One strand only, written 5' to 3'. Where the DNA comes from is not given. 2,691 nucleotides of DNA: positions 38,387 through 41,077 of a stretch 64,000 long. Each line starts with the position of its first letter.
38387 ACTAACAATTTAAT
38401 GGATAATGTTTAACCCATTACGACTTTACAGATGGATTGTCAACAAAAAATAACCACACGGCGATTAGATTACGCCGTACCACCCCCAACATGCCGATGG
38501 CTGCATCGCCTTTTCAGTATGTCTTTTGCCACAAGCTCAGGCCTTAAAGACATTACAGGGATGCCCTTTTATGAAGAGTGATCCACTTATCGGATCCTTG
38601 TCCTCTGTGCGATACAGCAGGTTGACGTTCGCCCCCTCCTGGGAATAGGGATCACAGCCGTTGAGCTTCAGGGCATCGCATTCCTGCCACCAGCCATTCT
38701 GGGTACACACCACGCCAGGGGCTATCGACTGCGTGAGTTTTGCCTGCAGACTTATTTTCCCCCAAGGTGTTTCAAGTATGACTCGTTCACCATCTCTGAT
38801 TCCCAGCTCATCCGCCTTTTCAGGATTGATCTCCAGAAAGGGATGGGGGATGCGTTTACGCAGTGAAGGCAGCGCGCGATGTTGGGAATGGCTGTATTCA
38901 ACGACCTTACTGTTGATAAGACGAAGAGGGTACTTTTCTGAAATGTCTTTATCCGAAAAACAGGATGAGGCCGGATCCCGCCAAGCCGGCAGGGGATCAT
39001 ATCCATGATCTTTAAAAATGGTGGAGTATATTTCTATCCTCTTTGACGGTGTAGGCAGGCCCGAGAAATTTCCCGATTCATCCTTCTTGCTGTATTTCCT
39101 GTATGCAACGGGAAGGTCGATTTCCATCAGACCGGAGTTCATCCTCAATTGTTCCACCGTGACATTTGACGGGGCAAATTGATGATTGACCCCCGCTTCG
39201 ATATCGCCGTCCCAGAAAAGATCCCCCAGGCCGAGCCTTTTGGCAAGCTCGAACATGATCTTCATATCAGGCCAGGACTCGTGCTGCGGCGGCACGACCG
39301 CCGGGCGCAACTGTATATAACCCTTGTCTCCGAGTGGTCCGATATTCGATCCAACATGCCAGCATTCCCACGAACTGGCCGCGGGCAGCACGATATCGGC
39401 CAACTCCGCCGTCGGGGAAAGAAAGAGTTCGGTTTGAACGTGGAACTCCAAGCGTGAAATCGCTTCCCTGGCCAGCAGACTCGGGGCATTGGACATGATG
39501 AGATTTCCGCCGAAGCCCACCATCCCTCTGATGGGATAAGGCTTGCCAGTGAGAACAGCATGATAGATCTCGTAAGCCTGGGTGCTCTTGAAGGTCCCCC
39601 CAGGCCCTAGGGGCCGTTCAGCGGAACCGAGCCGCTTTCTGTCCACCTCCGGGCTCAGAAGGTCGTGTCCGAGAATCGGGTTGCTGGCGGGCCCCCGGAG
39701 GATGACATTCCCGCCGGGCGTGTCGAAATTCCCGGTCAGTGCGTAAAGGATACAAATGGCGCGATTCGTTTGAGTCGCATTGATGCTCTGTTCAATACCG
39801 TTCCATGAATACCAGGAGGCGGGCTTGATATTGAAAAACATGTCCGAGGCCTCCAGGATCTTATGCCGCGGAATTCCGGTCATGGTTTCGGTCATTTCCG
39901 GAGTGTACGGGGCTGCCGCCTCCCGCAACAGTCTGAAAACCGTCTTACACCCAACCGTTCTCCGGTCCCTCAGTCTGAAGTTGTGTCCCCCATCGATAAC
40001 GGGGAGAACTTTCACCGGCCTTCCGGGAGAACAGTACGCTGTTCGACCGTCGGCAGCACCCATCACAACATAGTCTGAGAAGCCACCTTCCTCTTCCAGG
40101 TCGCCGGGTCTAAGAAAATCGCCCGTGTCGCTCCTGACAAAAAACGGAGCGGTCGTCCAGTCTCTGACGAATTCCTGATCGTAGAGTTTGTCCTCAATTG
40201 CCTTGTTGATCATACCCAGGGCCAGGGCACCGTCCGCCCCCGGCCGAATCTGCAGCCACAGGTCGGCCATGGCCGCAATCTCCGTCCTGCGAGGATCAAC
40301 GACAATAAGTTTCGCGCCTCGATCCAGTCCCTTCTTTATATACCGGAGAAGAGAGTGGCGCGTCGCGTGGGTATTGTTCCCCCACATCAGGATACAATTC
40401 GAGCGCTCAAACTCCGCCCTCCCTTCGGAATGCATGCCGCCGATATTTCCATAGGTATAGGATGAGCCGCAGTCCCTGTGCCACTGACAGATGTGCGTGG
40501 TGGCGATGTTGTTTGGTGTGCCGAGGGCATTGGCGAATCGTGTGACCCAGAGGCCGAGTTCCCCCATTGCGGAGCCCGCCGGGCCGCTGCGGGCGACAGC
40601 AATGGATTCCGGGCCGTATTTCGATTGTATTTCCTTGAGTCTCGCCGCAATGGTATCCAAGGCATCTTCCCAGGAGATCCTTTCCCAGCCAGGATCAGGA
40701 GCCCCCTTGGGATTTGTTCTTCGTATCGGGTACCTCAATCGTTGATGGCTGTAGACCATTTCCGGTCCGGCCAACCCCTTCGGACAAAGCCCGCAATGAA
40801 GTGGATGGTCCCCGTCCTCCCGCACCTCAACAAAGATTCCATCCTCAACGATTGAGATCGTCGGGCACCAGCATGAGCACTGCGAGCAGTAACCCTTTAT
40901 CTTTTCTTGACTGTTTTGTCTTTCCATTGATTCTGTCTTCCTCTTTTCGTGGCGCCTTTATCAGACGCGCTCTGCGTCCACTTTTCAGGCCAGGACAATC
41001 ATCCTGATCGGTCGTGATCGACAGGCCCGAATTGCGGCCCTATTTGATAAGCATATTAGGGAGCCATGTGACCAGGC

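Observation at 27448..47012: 20-kb co-directional orphan catabolic supercluster with no pathway assignment I can make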

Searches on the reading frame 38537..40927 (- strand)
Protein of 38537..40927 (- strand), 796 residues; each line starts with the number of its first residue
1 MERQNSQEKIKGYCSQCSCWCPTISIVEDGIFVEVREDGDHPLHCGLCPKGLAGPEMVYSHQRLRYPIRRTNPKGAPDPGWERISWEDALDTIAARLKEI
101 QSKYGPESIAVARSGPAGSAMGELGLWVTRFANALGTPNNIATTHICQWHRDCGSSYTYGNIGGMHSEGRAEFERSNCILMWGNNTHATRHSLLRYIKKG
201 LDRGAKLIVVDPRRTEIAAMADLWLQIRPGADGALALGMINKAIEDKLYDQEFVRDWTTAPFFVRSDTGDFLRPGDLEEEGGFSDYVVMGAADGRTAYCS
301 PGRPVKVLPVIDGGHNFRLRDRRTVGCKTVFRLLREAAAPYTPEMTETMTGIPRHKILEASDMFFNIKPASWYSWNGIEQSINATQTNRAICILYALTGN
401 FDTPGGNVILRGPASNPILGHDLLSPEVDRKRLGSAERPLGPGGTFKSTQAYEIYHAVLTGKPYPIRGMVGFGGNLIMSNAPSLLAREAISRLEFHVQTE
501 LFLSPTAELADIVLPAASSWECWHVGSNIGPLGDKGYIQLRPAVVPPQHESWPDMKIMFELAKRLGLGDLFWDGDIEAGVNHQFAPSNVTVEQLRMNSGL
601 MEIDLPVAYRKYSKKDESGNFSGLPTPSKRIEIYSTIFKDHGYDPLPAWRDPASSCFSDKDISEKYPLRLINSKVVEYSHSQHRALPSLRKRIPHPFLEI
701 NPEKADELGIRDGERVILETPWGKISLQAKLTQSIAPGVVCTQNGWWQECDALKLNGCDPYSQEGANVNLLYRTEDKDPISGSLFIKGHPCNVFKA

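Call 6: search_protein_families(library=pfam, proteins=[window:38537-40927:-], max_evalue=0.01)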
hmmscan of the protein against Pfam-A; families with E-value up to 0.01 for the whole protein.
window:38537-40927:- (796 aa): 3 families
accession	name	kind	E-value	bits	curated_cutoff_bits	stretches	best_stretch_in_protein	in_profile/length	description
PF00384.28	Molybdopterin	-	1.2e-35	123.7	24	1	63-564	1-353/353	Molybdopterin oxidoreductase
PF01568.27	Molydop_binding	-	1.4e-24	86.7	26.8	1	668-784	1-104/110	Molydopterin dinucleotide binding domain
PF04879.21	Molybdop_Fe4S4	-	0.00024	21.4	22.7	1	10-60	4-55/55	Molybdopterin oxidoreductase Fe4S4 domain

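Call 8: search_protein_families(library=ncbifam, proteins=[window:38537-40927:-], max_evalue=0.001)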
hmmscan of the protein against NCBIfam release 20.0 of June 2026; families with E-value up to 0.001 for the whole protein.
window:38537-40927:- (796 aa): 26 families (the best 25 are shown)
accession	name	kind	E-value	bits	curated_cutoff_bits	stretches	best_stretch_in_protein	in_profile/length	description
TIGR01591.1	Fdh-alpha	equivalog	6e-80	269.2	666.25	3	14-258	3-238/672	formate dehydrogenase subunit alpha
TIGR03479.1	DMSO_red_II_alp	subfamily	2.3e-71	241.1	984.75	3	48-407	105-464/913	molybdopterin-dependent oxidoreductase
TIGR02166.1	dmsA_ynfE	subfamily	5.5e-70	236.4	777.7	3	6-257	40-298/794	DMSO/selenate family reductase complex A subunit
NF012032.0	PRK15488.1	equivalog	1e-64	218.9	694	2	5-259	39-282/759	thiosulfate reductase PhsA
NF047855.1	AssmNtatRedNasC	equivalog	5.5e-61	206.7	1100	2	4-259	15-264/708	assimilatory nitrate reductase catalytic subunit NasC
NF041885.1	selenate_YnfE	exception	7.8e-48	162.9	1675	3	39-256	86-304/805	selenate/tellurate reductase subunit YnfE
NF011566.1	PRK14990.1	exception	6.1e-47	160.1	1600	3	15-257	65-318/814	dimethylsulfoxide reductase subunit A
TIGR01553.1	formate-DH-alph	equivalog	7.7e-43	146.4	814.2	2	30-413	72-446/1009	formate dehydrogenase-N subunit alpha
NF041884.1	selenate_YnfF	exception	5.7e-42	143.6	1650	3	57-256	99-297/798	selenate/tellurate reductase subunit YnfF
TIGR00509.1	bisC_fam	subfamily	9.9e-42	143.1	1017.55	2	471-771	418-729/772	molybdopterin guanine dinucleotide-containing S/N-oxide reductase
NF041714.1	arsenate_red_ArrA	equivalog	1.3e-41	142.6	1600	2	5-259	46-297/848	arsenate respiratory reductase molybdopterin-containing subunit ArrA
NF041513.1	formate_DH_Act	exception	5.1e-35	120.6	1400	2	8-270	41-307/1067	formate dehydrogenase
NF042978.1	EthbenzDh_ebdA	equivalog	8.8e-35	119.7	2000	1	48-407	127-478/977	ethylbenzene dehydrogenase subunit alpha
NF011682.0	PRK15102.1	equivalog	4.8e-29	101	909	2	487-751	492-768/829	trimethylamine-N-oxide reductase TorA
TIGR02164.1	torA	equivalog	1e-27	96.7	1465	2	487-752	488-765/824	trimethylamine-N-oxide reductase TorA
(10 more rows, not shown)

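Call 9: search_solved_structures(query=window:38537-40927:-, max_evalue=1e-10)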
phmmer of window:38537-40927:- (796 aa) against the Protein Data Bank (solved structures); distinct sequences matched with E-value up to 1e-10: 53.
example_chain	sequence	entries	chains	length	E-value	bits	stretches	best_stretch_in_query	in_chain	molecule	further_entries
2e7z_A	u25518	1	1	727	1.4e-72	248.4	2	14-258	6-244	Acetylene hydratase Ahy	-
7qv7_S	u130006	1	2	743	2.1e-50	175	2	4-257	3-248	Hydrogen dependent carbon dioxide reductase subunit FdhF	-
2vpw_A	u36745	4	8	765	1.3e-49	172.4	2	13-264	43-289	THIOSULFATE REDUCTASE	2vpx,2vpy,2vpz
9vap_A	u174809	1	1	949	2e-48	168.4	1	11-255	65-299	Formate dehydrogenase molybdopterin-binding subunit FdhA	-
5e7o_A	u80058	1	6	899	3.2e-43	151.2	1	13-294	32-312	DMSO reductase family type II enzyme, molybdopterin subunit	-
4ydd_A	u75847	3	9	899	4.5e-43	150.7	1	13-294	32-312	DMSO reductase family type II enzyme, molybdopterin subunit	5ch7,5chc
9t1s_L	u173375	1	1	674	3.4e-42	147.8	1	12-258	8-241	formate dehydrogenase (coenzyme F420)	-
8rqz_C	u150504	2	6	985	2.1e-41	145.2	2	7-257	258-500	Probable oxidoreductase YjgC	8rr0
9gzq_A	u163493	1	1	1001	2.4e-41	145.1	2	7-257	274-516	Probable oxidoreductase YjgC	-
6cz7_A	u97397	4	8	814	4.6e-39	137.5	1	9-259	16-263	ArrA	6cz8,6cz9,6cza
1aa6_A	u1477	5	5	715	1.3e-38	135.9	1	9-258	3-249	FORMATE DEHYDROGENASE H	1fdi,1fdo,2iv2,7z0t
7bkb_D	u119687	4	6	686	1.7e-37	132.3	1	10-258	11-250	Formate dehydrogenase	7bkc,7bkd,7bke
2jio_A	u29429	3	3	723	2.8e-36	128.3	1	7-253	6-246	PERIPLASMIC NITRATE REDUCTASE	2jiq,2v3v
7vw6_A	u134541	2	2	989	1e-35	126.4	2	8-258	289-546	Formate dehydrogenase | Tungsten-containing formate dehydrogenase alpha subunit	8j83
7e5z_A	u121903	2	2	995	1e-35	126.4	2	8-258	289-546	Formate dehydrogenase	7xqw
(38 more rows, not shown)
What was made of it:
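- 38537..40927 (-): Cytoplasmic Mo/W-bisPGD enzyme with an N-terminal [4Fe-4S] domain. It belongs to the acetylene-hydratase/catechol-dehydroxylase clade. Best PDB match is acetylene hydratase at 1.4e-72; the next best is 2e-50 (call 9).
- On Catechol dehydroxylase (soluble Cldh/Dodh type): Acetylene hydratase scores 248 bits against 175 or less for other solved enzymes (call 9).
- The Mo enzyme is closest to acetylene hydratase (call 9).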

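Call 12: find_encoding_contigs(protein=window:38537-40927:-, flank=10000, max_places=6)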
Protein window:38537-40927:- (796 aa): no gene with exactly this product is on record in the collection.
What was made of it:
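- Tried and rejected: It was not on record (call 12).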

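Call 13: find_homologous_proteins(query=window:38537-40927:-, max_evalue=1e-20)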
Query window:38537-40927:- (796 aa): 2824 proteins with E <= 1e-20 among 8000 candidates; the best 120 are listed.
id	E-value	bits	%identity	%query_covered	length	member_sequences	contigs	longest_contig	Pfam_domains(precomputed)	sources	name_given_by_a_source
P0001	0.0e+0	1898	100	100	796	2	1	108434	PF00384.28,PF01568.28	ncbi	ncbi:MAG: molybdopterin-containing oxidoreductase family protein [Desulfatiglandales bacterium]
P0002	0.0e+0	1626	85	100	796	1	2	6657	PF00384.28,PF01568.28,PF04879.22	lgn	-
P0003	0.0e+0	1545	80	100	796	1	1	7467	PF00384.28,PF01568.28,PF04879.22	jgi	jgi:anaerobic selenocysteine-containing dehydrogenase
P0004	0.0e+0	1461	83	93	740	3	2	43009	PF00384.28,PF01568.28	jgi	jgi:anaerobic selenocysteine-containing dehydrogenase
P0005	0.0e+0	1353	70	100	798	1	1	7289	PF00384.28,PF01568.28,PF04879.22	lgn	-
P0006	0.0e+0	1349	70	100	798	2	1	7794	PF00384.28,PF01568.28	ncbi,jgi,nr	ncbi:MAG: molybdopterin-dependent oxidoreductase [Proteobacteria bacterium]|nr:molybdopterin-depende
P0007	0.0e+0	1345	70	100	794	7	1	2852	PF00384.28,PF01568.28,PF04879.22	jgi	-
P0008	0.0e+0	1341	69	100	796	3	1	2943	PF00384.28,PF01568.28,PF04879.22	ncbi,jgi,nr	ncbi:MAG: molybdopterin-dependent oxidoreductase [Deltaproteobacteria bacterium]|nr:molybdopterin-de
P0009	0.0e+0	1337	69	100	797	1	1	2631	PF00384.28,PF01568.28,PF04879.22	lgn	-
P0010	0.0e+0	1334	69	99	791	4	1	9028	PF00384.28,PF01568.28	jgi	jgi:anaerobic selenocysteine-containing dehydrogenase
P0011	0.0e+0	1330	69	100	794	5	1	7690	PF00384.28,PF01568.28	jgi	jgi:anaerobic selenocysteine-containing dehydrogenase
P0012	0.0e+0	1325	70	100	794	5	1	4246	PF00384.28,PF01568.28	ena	-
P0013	0.0e+0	1321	70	99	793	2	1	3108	PF00384.28,PF01568.28,PF04879.22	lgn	-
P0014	0.0e+0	1315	70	99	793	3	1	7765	PF00384.28,PF01568.28,PF04879.22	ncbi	ncbi:MAG: molybdopterin-dependent oxidoreductase [Desulfobacterales bacterium]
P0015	0.0e+0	1311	69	99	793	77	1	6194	PF00384.28,PF01568.28,PF04879.22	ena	-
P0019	0.0e+0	1303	69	99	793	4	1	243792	PF00384.28,PF01568.28,PF04879.22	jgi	-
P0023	0.0e+0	1248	69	95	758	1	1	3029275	PF00384.28,PF01568.28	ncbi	ncbi:MAG: molybdopterin-dependent oxidoreductase, partial [Deltaproteobacteria bacterium]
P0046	0.0e+0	1152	62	100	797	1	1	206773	PF00384.28,PF01568.28,PF04879.22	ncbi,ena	-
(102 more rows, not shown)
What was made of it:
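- Tried and rejected: The organism was identified instead through the homolog search (call 13).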

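Call 14: find_encoding_contigs(protein=P0004, flank=10000, max_places=2)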
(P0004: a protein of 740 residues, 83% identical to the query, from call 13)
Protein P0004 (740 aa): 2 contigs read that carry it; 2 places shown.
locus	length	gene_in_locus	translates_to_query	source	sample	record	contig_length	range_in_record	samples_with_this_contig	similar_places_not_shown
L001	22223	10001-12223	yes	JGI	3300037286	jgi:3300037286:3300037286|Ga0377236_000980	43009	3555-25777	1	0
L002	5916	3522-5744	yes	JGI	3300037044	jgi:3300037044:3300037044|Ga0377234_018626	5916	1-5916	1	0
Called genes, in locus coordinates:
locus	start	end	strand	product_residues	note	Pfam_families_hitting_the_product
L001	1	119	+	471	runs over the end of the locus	PF00072:Response_reg, PF00158:Sigma54_activat, PF14532:Sigma54_activ_2, PF00004:AAA (weak), PF07728:AAA_5, PF25601:AAA_lid_14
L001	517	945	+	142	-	-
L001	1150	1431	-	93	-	PF02310:B12-binding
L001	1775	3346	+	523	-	PF17650:RACo_linker, PF17651:Raco_middle, PF14574:RACo_C_ter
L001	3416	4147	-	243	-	PF01258:zf-dskA_traR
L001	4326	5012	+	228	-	PF02223:Thymidylate_kin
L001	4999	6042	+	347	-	PF13177:DNA_pol3_delta2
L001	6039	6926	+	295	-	PF04468:PSP1, PF28472:PSP1_3rd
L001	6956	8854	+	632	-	PF01406:tRNA-synt_1e (weak), PF09334:tRNA-synt_1g, PF00133:tRNA-synt_1, PF19303:Anticodon_3, PF01588:tRNA_bind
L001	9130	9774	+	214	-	-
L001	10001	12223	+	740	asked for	PF00384:Molybdopterin, PF01568:Molydop_binding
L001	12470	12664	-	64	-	-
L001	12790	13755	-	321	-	PF16868:NMT1_3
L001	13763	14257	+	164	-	-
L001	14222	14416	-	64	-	-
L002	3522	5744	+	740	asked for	PF00384:Molybdopterin, PF01568:Molydop_binding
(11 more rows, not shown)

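Call 15: find_encoding_contigs(protein=P0019, flank=10000, max_places=2)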
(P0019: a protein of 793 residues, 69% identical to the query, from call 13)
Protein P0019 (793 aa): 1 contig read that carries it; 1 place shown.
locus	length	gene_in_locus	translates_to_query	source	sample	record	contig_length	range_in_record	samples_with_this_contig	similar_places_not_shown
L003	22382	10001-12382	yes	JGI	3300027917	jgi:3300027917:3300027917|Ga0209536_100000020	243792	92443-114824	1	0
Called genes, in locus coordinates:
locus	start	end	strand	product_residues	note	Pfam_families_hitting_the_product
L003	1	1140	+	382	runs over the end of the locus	PF01073:3Beta_HSD, PF03435:Sacchrp_dh_NADP, PF05368:NmrA (weak), PF13460:NAD_binding_10 (weak), PF16653:Sacchrp_dh_C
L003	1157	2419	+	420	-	PF00202:Aminotran_3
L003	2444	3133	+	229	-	PF00702:Hydrolase, PF13419:HAD_2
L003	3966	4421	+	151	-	-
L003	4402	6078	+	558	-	PF00656:Peptidase_C14 (weak), PF13432:TPR_16 (faint), PF08238:Sel1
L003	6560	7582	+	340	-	PF20712:CyanoTRADDas_TM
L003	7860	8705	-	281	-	PF00106:adh_short, PF08659:KR, PF23441:SDR, PF13561:adh_short_C2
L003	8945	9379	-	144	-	-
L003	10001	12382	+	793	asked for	PF04879:Molybdop_Fe4S4 (weak), PF00384:Molybdopterin, PF01568:Molydop_binding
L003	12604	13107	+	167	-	PF00072:Response_reg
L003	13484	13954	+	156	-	PF02310:B12-binding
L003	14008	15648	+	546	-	PF01642:MM_CoA_mutase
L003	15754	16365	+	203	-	PF00440:TetR_N, PF17932:TetR_C_24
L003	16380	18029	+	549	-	PF00890:FAD_binding_2, PF01266:DAO (weak), PF03486:HI0933_like (faint), PF07992:Pyr_redox_2 (weak), PF02910:Succ_DH_flav_C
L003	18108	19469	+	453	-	PF03972:MmgE_PrpD_N, PF19305:MmgE_PrpD_C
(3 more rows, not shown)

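Call 16: find_encoding_contigs(protein=P0023, flank=10000, max_places=2)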
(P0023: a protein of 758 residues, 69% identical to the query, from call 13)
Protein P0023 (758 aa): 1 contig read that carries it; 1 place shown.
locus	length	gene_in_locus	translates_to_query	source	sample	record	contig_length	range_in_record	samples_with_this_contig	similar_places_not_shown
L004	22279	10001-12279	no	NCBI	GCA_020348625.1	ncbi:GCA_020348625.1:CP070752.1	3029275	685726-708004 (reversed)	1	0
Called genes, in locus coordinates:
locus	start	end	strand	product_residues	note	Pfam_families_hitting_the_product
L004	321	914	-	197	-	PF01042:Ribonuc_L-PSP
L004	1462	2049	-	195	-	PF00475:IGPD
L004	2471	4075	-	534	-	PF03023:MurJ, PF13440:Polysacc_synt_3, PF01554:MatE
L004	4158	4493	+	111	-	PF01649:Ribosomal_S20p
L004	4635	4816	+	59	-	-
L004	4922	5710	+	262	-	PF01987:AIM24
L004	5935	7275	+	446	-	PF01435:Peptidase_M48, PF12895:ANAPC3 (faint), PF00515:TPR_1 (faint), PF07719:TPR_2 (faint), PF13428:TPR_14 (faint), PF13432:TPR_16 (faint), PF14559:TPR_19 (weak), PF23914:TPR_CcmH_CycH (weak), +1 more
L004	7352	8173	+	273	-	-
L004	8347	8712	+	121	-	-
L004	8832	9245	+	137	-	PF00571:CBS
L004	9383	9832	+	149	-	PF13673:Acetyltransf_10, PF00583:Acetyltransf_1, PF13508:Acetyltransf_7, PF08445:FR47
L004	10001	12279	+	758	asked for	PF00384:Molybdopterin, PF01568:Molydop_binding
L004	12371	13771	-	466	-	PF00501:AMP-binding, PF14535:AMP-binding_C_2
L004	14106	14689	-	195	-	PF03480:DctP (weak)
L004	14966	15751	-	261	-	PF00106:adh_short, PF08659:KR, PF13561:adh_short_C2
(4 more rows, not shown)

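Call 45: find_encoding_contigs(protein=P0002, flank=10000, max_places=2)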
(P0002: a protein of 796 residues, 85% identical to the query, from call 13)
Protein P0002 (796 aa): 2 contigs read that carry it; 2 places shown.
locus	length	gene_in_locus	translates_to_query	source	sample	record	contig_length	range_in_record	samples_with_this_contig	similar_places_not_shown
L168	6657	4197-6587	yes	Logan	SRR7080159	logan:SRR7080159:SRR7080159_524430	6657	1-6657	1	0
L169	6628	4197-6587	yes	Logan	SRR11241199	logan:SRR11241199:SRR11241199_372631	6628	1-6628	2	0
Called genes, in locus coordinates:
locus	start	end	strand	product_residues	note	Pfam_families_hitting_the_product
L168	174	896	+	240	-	PF00392:GntR, PF07729:FCD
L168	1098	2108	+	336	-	PF03480:DctP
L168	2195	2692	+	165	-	PF04290:DctQ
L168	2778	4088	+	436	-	PF06808:DctM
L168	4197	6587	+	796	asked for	PF04879:Molybdop_Fe4S4 (faint), PF00384:Molybdopterin, PF01568:Molydop_binding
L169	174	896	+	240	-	PF00392:GntR, PF07729:FCD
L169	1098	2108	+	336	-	PF03480:DctP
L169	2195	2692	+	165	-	PF04290:DctQ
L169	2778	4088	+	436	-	PF06808:DctM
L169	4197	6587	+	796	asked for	PF04879:Molybdop_Fe4S4 (faint), PF00384:Molybdopterin, PF01568:Molydop_binding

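Call 46: find_encoding_contigs(protein=P0003, flank=10000, max_places=2)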
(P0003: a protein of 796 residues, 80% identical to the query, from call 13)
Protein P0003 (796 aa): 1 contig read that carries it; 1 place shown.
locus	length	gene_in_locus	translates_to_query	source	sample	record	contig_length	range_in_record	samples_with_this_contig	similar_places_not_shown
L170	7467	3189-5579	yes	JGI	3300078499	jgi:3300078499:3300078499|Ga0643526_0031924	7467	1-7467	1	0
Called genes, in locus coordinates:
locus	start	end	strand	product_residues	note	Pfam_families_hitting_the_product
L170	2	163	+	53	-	?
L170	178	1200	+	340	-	PF03480:DctP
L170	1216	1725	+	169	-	PF04290:DctQ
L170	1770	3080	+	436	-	PF06808:DctM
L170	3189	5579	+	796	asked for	PF04879:Molybdop_Fe4S4 (weak), PF00384:Molybdopterin, PF01568:Molydop_binding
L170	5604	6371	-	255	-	PF21537:DUF1980_C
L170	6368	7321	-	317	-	PF03773:ArsP_1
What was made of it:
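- On Catechol dehydroxylase (soluble Cldh/Dodh type): There is no ferredoxin gene in the GntR2-DctPQM-Mo unit, here or in L168 and L170 (calls 45, 46).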

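Call 47: find_encoding_contigs(protein=P0046, flank=10000, max_places=2)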
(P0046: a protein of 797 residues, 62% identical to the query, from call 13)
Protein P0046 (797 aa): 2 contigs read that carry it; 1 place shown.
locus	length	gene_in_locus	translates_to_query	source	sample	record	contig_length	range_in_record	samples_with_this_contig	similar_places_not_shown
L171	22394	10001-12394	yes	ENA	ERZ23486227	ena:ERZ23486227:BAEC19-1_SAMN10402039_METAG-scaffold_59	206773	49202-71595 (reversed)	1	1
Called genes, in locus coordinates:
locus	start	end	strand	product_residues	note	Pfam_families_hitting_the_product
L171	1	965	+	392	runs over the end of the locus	PF00091:Tubulin, PF21011:CetZ_C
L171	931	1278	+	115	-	-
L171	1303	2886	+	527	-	PF05496:RuvB_N (faint), PF13177:DNA_pol3_delta2, PF13604:AAA_30 (weak), PF00004:AAA, PF13401:AAA_22 (faint), PF22608:DNAX_ATPase_lid, PF21960:RCF1-5-like_lid (faint), PF12169:DNA_pol3_gamma3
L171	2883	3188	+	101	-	PF02575:YbaB_DNA_bd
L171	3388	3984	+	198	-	PF21176:RecR_HhH, PF02132:RecR_ZnF, PF01751:Toprim, PF13662:Toprim_4, PF21175:RecR_C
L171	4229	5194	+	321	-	-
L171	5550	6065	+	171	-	-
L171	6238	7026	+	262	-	PF00583:Acetyltransf_1 (weak)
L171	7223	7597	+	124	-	PF07883:Cupin_2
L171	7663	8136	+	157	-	-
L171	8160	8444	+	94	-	-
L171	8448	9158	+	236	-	PF11376:DUF3179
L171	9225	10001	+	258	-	PF11967:RecO_N, PF02565:RecO_C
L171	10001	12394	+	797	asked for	PF04879:Molybdop_Fe4S4 (faint), PF00384:Molybdopterin, PF01568:Molydop_binding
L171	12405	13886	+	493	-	PF01409:tRNA-synt_2d (faint), PF01336:tRNA_anti-codon, PF00152:tRNA-synt_2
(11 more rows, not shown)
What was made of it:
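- More distant Mo orthologs sit alone among housekeeping genes (calls 14-16, 47).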
